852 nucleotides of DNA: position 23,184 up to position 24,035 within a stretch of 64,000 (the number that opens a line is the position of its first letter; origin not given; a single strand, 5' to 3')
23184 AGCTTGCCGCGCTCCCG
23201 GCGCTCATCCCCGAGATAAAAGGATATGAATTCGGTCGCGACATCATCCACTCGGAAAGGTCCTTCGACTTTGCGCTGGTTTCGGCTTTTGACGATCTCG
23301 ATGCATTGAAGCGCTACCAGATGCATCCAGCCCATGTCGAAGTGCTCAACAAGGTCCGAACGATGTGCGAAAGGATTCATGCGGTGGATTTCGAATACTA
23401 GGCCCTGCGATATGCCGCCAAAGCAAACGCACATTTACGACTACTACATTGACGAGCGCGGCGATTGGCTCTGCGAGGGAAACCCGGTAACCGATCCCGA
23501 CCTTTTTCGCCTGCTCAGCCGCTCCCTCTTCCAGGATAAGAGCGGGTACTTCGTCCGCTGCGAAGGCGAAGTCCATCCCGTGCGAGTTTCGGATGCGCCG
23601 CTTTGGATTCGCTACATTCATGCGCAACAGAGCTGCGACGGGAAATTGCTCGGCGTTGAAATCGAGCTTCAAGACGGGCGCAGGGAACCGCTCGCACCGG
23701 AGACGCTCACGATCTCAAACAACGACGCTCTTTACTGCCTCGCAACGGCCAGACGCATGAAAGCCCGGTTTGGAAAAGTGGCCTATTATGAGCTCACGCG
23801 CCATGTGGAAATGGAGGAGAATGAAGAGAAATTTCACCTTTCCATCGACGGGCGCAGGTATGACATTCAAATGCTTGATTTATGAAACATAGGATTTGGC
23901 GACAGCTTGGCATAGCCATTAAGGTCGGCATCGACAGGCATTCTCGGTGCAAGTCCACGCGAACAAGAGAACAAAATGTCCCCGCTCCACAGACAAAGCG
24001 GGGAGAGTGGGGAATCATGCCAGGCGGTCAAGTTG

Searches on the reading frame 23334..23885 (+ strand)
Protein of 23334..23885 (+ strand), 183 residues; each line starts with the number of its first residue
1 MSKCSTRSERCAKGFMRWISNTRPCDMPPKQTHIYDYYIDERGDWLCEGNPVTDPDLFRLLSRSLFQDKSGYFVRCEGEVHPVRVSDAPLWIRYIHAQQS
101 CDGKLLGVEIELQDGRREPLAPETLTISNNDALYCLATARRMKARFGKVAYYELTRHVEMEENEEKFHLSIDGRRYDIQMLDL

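Call 11: search_protein_families(library=pfam, proteins=[window:23334-23885:+], max_evalue=0.001)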
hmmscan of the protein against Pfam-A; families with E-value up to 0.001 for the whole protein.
window:23334-23885:+ (183 aa): 1 family
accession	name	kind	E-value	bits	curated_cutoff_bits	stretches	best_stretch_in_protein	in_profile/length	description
PF06938.16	DUF1285_N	-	0.00096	19.3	29.3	0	29-88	8-67/67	Domain of unknown function (DUF1285), N-terminal domain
